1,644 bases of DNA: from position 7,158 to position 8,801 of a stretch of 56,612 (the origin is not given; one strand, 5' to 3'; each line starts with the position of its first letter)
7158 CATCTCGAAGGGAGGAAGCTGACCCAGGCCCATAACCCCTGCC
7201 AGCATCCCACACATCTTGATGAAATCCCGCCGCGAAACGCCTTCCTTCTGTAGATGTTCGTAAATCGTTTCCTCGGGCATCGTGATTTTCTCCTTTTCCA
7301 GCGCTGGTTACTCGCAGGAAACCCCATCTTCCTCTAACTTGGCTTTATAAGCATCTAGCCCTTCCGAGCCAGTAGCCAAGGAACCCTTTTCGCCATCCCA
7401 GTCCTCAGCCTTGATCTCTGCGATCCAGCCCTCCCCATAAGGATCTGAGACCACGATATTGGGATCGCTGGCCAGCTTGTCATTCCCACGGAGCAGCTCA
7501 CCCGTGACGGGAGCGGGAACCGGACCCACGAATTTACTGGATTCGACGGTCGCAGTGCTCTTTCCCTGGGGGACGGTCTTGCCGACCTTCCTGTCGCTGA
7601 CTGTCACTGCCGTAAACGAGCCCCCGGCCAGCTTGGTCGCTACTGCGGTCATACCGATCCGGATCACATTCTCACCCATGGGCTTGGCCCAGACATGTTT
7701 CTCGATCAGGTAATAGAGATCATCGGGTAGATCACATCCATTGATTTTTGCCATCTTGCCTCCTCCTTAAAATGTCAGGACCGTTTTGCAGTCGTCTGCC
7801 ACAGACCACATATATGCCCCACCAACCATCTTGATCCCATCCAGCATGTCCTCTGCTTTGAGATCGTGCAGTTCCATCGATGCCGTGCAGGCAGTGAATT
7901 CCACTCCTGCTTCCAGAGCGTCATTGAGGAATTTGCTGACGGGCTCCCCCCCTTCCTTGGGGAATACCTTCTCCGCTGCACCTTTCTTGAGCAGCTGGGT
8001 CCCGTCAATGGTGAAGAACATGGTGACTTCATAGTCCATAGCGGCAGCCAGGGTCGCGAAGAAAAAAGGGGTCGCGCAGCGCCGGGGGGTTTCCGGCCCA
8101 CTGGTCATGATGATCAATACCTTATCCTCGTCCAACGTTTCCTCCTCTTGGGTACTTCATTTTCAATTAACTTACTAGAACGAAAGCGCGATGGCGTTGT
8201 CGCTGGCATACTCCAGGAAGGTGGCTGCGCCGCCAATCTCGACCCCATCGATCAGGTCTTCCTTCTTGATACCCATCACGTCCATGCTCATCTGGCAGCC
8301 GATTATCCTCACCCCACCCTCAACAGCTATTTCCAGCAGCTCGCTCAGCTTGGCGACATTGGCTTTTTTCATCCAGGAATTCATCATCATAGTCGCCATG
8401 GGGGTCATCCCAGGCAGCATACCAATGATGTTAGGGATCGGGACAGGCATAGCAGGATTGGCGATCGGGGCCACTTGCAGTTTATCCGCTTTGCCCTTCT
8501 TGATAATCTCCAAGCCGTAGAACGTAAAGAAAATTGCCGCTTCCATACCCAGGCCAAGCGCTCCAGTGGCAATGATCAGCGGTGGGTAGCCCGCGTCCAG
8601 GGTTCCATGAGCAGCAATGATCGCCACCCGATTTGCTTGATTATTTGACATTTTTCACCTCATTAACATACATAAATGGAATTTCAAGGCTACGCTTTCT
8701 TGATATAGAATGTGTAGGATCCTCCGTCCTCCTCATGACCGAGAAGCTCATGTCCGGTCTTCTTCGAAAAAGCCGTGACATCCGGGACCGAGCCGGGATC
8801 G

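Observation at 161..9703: Isp-type [NiFe] hydrogenase operon fused to a TusA-DsrE-DsrE-LbpA module and its own lipoate-protein ligase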

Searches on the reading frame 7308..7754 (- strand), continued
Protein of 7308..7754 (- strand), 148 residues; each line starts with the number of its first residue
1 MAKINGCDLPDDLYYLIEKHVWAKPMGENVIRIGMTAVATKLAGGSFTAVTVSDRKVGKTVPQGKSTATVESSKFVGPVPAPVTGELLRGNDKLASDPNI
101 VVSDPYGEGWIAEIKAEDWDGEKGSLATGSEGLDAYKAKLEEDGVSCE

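Call 67: find_homologous_proteins(query=L054:7033-8343:+, max_evalue=1e-20)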
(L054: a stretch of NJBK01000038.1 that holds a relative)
Query L054:7033-8343:+ (436 aa): 1386 proteins with E <= 1e-20 among 8000 candidates; the best 120 are listed.
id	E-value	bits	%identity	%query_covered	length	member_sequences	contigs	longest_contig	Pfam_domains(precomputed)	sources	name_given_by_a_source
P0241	6.9e-295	996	100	100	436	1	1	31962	PF12838.13,PF13534.12,PF02754.22,PF13237.12,PF13183.12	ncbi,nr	ncbi:MAG: hypothetical protein CEE40_10625 [Chloroflexi bacterium B3_Chlor]|nr:MAG: hypothetical pro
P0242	4.8e-252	854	84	100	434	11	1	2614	PF12838.13,PF13534.12,PF02754.22,PF13183.12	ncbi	ncbi:MAG: (Fe-S)-binding protein [Anaerolineae bacterium]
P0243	1.8e-239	813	79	99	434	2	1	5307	PF12838.13,PF13534.12,PF02754.22,PF13183.12,PF13187.12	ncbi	-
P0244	6.3e-239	811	81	100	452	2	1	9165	PF12838.13,PF13534.12,PF02754.22,PF13183.12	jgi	jgi:Fe-S oxidoreductase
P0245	1.8e-238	810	80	100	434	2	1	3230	PF12838.13,PF13534.12,PF02754.22,PF13237.12,PF13183.12,PF13187.12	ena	-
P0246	3.5e-238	809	80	100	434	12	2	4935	PF12838.13,PF13534.12,PF02754.22,PF13183.12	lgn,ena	-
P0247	2.0e-237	806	80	97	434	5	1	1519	PF12838.13,PF13534.12,PF02754.22,PF13183.12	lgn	-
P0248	2.7e-237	806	79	99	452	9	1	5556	PF12837.13,PF12838.13,PF13534.12,PF02754.22,PF13237.12,PF13183.12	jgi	jgi:Fe-S oxidoreductase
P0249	1.3e-235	800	79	98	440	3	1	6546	PF12838.13,PF13534.12,PF02754.22,PF13183.12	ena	-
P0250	2.1e-230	783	76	99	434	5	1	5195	PF12838.13,PF13534.12,PF02754.22,PF13237.12,PF13183.12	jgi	jgi:Fe-S oxidoreductase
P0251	2.9e-230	783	79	97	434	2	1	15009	PF13534.12,PF02754.22,PF13183.12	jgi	jgi:Fe-S oxidoreductase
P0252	3.2e-230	783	78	99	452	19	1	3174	PF12838.13,PF13534.12,PF02754.22,PF13183.12,PF13187.12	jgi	jgi:Fe-S oxidoreductase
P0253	6.8e-230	781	75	99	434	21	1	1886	PF12838.13,PF13534.12,PF02754.22,PF13183.12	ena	-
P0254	1.7e-229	780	76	100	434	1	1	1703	PF12838.13,PF13534.12,PF02754.22,PF13183.12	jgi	jgi:Fe-S oxidoreductase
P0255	6.1e-229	778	76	100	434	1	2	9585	PF12838.13,PF13534.12,PF02754.22,PF13183.12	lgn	-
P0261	8.9e-226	768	74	99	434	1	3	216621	PF12838.13,PF13534.12,PF02754.22,PF13183.12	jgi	-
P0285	5.3e-137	475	48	94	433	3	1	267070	PF12838.13,PF13534.12,PF02754.22,PF13237.12,PF13183.12,PF13187.12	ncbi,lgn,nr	ncbi:MAG: (Fe-S)-binding protein [Deltaproteobacteria bacterium]|nr:(Fe-S)-binding protein [Deltapro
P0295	1.5e-130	454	45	99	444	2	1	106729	PF13534.12,PF02754.22,PF13237.12,PF13183.12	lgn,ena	-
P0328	2.9e-124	433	47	96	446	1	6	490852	PF13534.12,PF02754.22,PF13183.12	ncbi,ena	-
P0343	1.0e-123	432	43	95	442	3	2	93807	PF12838.13,PF13534.12,PF02754.22,PF13237.12,PF13183.12,PF13187.12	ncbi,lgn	-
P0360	5.4e-123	429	43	97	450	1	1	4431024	PF13534.12,PF02754.22,PF13183.12,PF13187.12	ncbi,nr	ncbi:MAG: (Fe-S)-binding protein [Candidatus Aminicenantes bacterium]|nr:MAG: (Fe-S)-binding protein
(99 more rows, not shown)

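Call 68: find_encoding_contigs(protein=P0261, flank=7000, max_places=1)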
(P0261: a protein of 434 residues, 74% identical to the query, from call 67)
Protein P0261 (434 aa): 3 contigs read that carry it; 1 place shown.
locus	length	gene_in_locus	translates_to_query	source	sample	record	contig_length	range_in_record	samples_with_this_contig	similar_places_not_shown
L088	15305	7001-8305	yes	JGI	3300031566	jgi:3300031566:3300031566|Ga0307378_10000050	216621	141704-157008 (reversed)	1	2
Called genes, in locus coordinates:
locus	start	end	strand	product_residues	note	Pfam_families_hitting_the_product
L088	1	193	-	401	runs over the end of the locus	-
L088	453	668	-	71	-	-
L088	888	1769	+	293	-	PF04480:DUF559, PF18741:MTES_1575 (weak)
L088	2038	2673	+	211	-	PF02660:G3P_acyltransf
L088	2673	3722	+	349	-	PF01210:NAD_Gly3P_dh_N, PF02558:ApbA, PF03446:NAD_binding_2 (weak), PF03807:F420_oxidored (weak), PF07479:NAD_Gly3P_dh_C, PF20618:GPD_NAD_C_bact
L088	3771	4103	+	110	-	PF00085:Thioredoxin, PF14595:Thioredoxin_9 (weak), PF13098:Thioredoxin_2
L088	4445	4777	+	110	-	PF25213:HVO_A0261_N, PF12840:HTH_20, PF01022:HTH_5, PF12802:MarR_2 (weak)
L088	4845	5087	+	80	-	PF01206:TusA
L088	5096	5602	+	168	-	PF13686:DrsE_2, PF02635:DsrE (weak)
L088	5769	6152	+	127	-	PF02635:DsrE, PF13686:DrsE_2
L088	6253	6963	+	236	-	PF02665:Nitrate_red_gam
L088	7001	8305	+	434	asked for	PF13183:Fer4_8, PF12838:Fer4_7 (weak), PF13534:Fer4_17 (weak), PF02754:CCG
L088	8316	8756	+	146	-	PF01597:GCV_H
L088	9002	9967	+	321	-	-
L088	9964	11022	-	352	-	-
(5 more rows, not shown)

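Call 69: find_encoding_contigs(protein=P0285, flank=7000, max_places=1)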
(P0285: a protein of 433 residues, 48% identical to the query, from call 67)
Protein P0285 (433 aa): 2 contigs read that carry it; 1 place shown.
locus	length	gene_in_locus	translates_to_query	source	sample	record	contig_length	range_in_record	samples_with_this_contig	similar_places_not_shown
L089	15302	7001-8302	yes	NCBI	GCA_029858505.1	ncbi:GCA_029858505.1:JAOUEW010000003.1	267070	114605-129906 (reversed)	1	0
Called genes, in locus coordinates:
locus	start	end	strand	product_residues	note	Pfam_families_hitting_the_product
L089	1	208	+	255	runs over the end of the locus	-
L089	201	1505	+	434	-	PF13484:Fer4_16 (faint), PF13746:Fer4_18 (faint), PF13183:Fer4_8 (weak), PF13187:Fer4_9, PF13237:Fer4_10 (weak), PF13534:Fer4_17 (weak), PF02754:CCG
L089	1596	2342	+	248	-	PF01012:ETF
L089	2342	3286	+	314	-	PF01012:ETF, PF00766:ETF_alpha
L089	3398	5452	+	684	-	PF13183:Fer4_8, PF13187:Fer4_9, PF13237:Fer4_10 (weak), PF02754:CCG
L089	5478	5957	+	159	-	PF01597:GCV_H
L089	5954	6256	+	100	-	-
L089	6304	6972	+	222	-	-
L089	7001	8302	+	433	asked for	PF13187:Fer4_9 (faint), PF13237:Fer4_10 (faint), PF12838:Fer4_7 (faint), PF13183:Fer4_8, PF13534:Fer4_17, PF02754:CCG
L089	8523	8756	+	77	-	PF01206:TusA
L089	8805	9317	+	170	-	PF02635:DsrE (faint), PF13686:DrsE_2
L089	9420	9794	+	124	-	PF02635:DsrE, PF13686:DrsE_2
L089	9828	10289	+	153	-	PF01597:GCV_H, PF00364:Biotin_lipoyl (weak)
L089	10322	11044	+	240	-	PF13183:Fer4_8, PF13187:Fer4_9 (faint), PF13534:Fer4_17 (weak)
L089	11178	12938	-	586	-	PF00916:Sulfate_transp, PF01740:STAS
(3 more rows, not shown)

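Call 70: find_encoding_contigs(protein=P0360, flank=7000, max_places=1)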
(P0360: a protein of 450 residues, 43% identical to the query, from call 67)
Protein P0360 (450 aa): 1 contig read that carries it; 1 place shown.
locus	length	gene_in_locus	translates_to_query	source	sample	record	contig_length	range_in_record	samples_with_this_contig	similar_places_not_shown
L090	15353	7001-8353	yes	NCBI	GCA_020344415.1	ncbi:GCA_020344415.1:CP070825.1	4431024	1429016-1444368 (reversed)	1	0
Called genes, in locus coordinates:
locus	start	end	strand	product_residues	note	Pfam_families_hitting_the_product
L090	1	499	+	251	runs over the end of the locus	PF02633:Creatininase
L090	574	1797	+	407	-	PF07075:NamZ_N, PF20732:NamZ_C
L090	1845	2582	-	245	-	PF13483:Lactamase_B_3, PF12706:Lactamase_B_2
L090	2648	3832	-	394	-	PF00248:Aldo_ket_red, PF13187:Fer4_9 (weak)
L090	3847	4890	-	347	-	-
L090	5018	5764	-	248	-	PF27246:MJ1433_N, PF27232:MJ1433_C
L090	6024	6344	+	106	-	PF04358:DsrC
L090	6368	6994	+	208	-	-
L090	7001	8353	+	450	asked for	PF13187:Fer4_9 (faint), PF13183:Fer4_8, PF13534:Fer4_17 (weak), PF02754:CCG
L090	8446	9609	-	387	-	PF00266:Aminotran_5, PF00155:Aminotran_1_2 (faint), PF01053:Cys_Met_Meta_PP, PF01041:DegT_DnrJ_EryC1 (faint), PF01212:Beta_elim_lyase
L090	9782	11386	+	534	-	PF01979:Amidohydro_1 (faint), PF07969:Amidohydro_3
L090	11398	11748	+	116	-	PF02311:AraC_binding, PF07883:Cupin_2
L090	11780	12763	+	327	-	PF07678:TED_complement (faint), PF13249:SQHop_cyclase_N (faint), PF00432:Prenyltrans (faint), PF13243:SQHop_cyclase_C (weak)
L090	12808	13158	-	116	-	-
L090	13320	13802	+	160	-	PF01288:HPPK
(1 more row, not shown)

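Call 71: find_encoding_contigs(protein=P0328, flank=6000, max_places=1)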
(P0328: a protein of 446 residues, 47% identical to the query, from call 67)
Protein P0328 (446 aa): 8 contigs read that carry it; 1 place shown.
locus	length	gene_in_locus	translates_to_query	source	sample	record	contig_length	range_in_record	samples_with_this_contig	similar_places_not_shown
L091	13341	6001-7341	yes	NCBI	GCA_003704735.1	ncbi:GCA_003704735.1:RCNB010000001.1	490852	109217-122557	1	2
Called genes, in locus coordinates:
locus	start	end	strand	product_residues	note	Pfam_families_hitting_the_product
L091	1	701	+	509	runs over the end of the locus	PF00884:Sulfatase, PF01663:Phosphodiest, PF16347:SGSH_C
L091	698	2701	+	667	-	PF07944:Beta-AFase-like_GH127_cat, PF20736:Glyco_hydro127M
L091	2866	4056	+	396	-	PF07075:NamZ_N, PF20732:NamZ_C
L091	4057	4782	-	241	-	PF13483:Lactamase_B_3, PF12706:Lactamase_B_2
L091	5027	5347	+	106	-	PF04358:DsrC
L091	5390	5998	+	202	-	-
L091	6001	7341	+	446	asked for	PF13183:Fer4_8, PF13534:Fer4_17, PF02754:CCG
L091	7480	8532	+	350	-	PF00291:PALP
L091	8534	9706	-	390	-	PF00266:Aminotran_5, PF00155:Aminotran_1_2 (faint), PF01053:Cys_Met_Meta_PP, PF01212:Beta_elim_lyase (weak)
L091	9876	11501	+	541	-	PF07969:Amidohydro_3, PF01979:Amidohydro_1 (weak)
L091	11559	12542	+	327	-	PF07678:TED_complement (faint), PF13243:SQHop_cyclase_C (faint)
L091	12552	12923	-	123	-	-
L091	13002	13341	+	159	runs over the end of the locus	PF01288:HPPK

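Call 72: find_encoding_contigs(protein=P0295, flank=6000, max_places=1)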
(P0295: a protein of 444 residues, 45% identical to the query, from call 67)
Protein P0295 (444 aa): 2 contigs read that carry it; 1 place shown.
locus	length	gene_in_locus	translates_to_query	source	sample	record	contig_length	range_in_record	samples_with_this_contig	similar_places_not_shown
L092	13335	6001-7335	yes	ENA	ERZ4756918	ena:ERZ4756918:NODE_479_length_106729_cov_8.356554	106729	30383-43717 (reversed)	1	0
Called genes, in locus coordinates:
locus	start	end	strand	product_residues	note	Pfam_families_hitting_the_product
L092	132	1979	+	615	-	PF12797:Fer4_2 (faint), PF12837:Fer4_6 (faint), PF14691:Fer4_20, PF01266:DAO (weak), PF07992:Pyr_redox_2, PF13450:NAD_binding_8, PF12838:Fer4_7, PF00037:Fer4, +6 more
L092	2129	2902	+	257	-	PF00033:Cytochrome_B, PF13631:Cytochrom_B_N_2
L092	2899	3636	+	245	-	-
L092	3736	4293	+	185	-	PF00355:Rieske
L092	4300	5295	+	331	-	PF00034:Cytochrom_C (weak), PF13442:Cytochrome_CBB3, PF00034:Cytochrom_C (weak), PF13442:Cytochrome_CBB3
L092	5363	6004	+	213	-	-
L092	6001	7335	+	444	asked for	PF13237:Fer4_10 (faint), PF13183:Fer4_8, PF13534:Fer4_17 (weak), PF02754:CCG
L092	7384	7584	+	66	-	PF12797:Fer4_2 (weak), PF12837:Fer4_6, PF13237:Fer4_10, PF00037:Fer4, PF14697:Fer4_21, PF12838:Fer4_7, PF13187:Fer4_9, PF00037:Fer4, +7 more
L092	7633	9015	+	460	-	PF01656:CbiA, PF13500:AAA_26, PF07685:GATase_3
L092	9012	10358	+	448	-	PF05201:GlutR_N, PF16912:Glu_dehyd_C (weak), PF01488:Shikimate_DH, PF03807:F420_oxidored (weak), PF00745:GlutR_dimer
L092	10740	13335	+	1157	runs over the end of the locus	PF05547:Peptidase_M6, PF20773:InhA-like_MAM, PF20774:InhA-like_VEG, PF24517:CBM96, PF06848:Disaggr_repeat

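Call 73: find_encoding_contigs(protein=P0343, flank=6000, max_places=1)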
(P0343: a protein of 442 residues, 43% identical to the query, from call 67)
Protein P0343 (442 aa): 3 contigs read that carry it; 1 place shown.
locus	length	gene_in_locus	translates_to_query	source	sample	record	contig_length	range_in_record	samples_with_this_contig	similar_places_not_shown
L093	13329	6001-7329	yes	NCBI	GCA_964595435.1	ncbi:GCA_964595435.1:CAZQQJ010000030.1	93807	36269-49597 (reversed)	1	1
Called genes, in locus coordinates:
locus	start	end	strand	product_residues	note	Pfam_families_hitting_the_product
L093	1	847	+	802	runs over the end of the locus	PF04879:Molybdop_Fe4S4, PF00384:Molybdopterin, PF01568:Molydop_binding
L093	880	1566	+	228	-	PF12838:Fer4_7 (faint), PF13237:Fer4_10 (faint), PF13534:Fer4_17 (faint), PF13183:Fer4_8 (faint), PF13247:Fer4_11, PF00037:Fer4 (weak), PF12797:Fer4_2 (weak), PF12837:Fer4_6 (weak), +1 more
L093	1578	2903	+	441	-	PF03916:NrfD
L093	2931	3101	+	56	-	-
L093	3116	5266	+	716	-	-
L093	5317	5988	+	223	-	-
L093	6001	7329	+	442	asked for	PF13237:Fer4_10 (faint), PF12838:Fer4_7 (weak), PF13183:Fer4_8, PF13187:Fer4_9 (weak), PF13534:Fer4_17, PF02754:CCG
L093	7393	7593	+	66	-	PF12797:Fer4_2 (weak), PF12837:Fer4_6, PF13237:Fer4_10 (weak), PF00037:Fer4 (weak), PF14697:Fer4_21, PF13187:Fer4_9, PF12838:Fer4_7, PF00037:Fer4 (weak), +2 more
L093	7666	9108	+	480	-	PF01656:CbiA, PF13500:AAA_26, PF07685:GATase_3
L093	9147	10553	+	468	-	PF05201:GlutR_N, PF13241:NAD_binding_7 (faint), PF01488:Shikimate_DH, PF00745:GlutR_dimer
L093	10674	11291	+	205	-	-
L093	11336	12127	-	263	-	PF03781:FGE-sulfatase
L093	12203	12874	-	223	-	PF00072:Response_reg, PF00196:GerE, PF04545:Sigma70_r4 (faint), PF08281:Sigma70_r4_2 (weak), PF13384:HTH_23 (faint), PF13936:HTH_38 (weak)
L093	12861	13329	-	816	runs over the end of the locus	PF00672:HAMP, PF01590:GAF, PF13185:GAF_2, PF13492:GAF_3, PF07730:HisKA_3, PF02518:HATPase_c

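Call 80: predict_structure(alignment_id=A1)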
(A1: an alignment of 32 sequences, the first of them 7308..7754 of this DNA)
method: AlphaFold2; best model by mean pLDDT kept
length: 148 residues; sequences in the alignment: 32
mean_pLDDT: 93.0   pTM: 0.87
mean pLDDT of the five models: 93.0, 91.8, 91.8, 91.7, 82.3
residues with pLDDT >= 90: 123; 70-90: 25; 50-70: 0; < 50: 0
segments of 3 or more residues with pLDDT < 50: none
pLDDT, mean of each block of 10 residues (from residue 1): 85 94 95 95 90 94 95 91 97 95 95 97 93 92 85
secondary structure, 60 per line:
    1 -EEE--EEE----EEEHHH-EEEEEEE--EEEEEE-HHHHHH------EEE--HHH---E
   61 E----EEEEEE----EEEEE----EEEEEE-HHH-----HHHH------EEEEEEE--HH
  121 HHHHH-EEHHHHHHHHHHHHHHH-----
elements in order: E2-4 E7-9 E14-16 E21-27 E30-35 H37-42 E49-51 E66-71 E76-80 E85-90 H100-103 E110-116 H119-125 H129-143

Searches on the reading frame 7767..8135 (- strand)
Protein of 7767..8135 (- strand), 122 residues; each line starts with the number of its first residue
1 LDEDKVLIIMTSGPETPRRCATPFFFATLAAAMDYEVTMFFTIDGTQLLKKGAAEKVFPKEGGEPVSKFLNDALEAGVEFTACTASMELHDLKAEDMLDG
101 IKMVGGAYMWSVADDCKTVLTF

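Call 3: search_protein_families(library=pfam, proteins=[window:7767-8135:-], max_evalue=0.01)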
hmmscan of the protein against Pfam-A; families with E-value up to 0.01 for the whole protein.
window:7767-8135:- (122 aa): 2 families
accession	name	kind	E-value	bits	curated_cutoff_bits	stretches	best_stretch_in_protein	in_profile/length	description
PF13686.11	DrsE_2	-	5.1e-20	72.4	25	2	56-119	91-154/156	DsrE/DsrF/DrsH-like family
PF02635.20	DsrE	-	4.8e-17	62.6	22.7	1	5-122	2-116/116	DsrE/DsrF-like family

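Call 15: search_protein_families(library=ncbifam, proteins=[window:7767-8135:-], max_evalue=0.01)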
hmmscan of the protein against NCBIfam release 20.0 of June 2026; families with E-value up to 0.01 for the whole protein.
window:7767-8135:- (122 aa): 2 families
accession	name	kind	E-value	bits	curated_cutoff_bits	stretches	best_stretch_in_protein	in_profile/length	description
NF047629.1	SulfCarrDsrE2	equivalog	1e-14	55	210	2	1-59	1-57/159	sulfur carrier protein DsrE2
TIGR03010.1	sulf_tusC_dsrF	equivalog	0.0056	16.6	94.15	0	29-122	25-116/116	sulfurtransferase complex subunit TusC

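Call 42: search_solved_structures(query=window:7767-8135:-, max_evalue=0.01)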
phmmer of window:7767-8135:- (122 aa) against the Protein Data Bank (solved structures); distinct sequences matched with E-value up to 0.01: 2.
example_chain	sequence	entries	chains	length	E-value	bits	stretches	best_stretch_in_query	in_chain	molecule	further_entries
3mc3_A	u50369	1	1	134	2.7e-19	72.6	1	3-112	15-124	DsrE/DsrF-like family protein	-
2qs7_A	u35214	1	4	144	0.0016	21.7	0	25-55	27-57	Uncharacterized protein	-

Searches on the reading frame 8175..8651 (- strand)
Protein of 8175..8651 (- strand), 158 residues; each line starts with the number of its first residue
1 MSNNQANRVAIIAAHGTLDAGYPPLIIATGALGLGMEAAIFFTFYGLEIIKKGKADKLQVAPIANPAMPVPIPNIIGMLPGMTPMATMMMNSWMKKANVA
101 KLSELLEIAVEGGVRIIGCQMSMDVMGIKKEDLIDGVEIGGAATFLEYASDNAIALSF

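Call 3: search_protein_families(library=pfam, proteins=[window:8175-8651:-], max_evalue=0.01)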
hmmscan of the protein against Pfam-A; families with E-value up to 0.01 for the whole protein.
window:8175-8651:- (158 aa): 2 families
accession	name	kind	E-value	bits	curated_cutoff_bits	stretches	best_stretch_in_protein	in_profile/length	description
PF13686.11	DrsE_2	-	8.8e-48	162.6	25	1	6-156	2-155/156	DsrE/DsrF/DrsH-like family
PF02635.20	DsrE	-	9.5e-10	39.1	22.7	1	17-156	13-114/116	DsrE/DsrF-like family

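Call 15: search_protein_families(library=ncbifam, proteins=[window:8175-8651:-], max_evalue=0.01)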
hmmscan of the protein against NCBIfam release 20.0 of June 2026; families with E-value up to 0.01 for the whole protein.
window:8175-8651:- (158 aa): 1 family
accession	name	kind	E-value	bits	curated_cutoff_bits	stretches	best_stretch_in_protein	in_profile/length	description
NF047629.1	SulfCarrDsrE2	equivalog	1.1e-49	168.6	210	1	6-156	3-157/159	sulfur carrier protein DsrE2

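Call 41: search_solved_structures(query=window:8175-8651:-, max_evalue=0.01)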
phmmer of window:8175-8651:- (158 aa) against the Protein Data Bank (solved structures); distinct sequences matched with E-value up to 0.01: 3.
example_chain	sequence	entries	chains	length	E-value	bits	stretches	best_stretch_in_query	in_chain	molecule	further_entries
2qs7_A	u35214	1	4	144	7.2e-13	52.1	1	3-150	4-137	Uncharacterized protein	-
3pnx_A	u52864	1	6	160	4.1e-11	46.4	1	9-154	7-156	Putative sulfurtransferase dsrE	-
3mc3_A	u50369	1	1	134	1.1e-07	35.2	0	105-149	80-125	DsrE/DsrF-like family protein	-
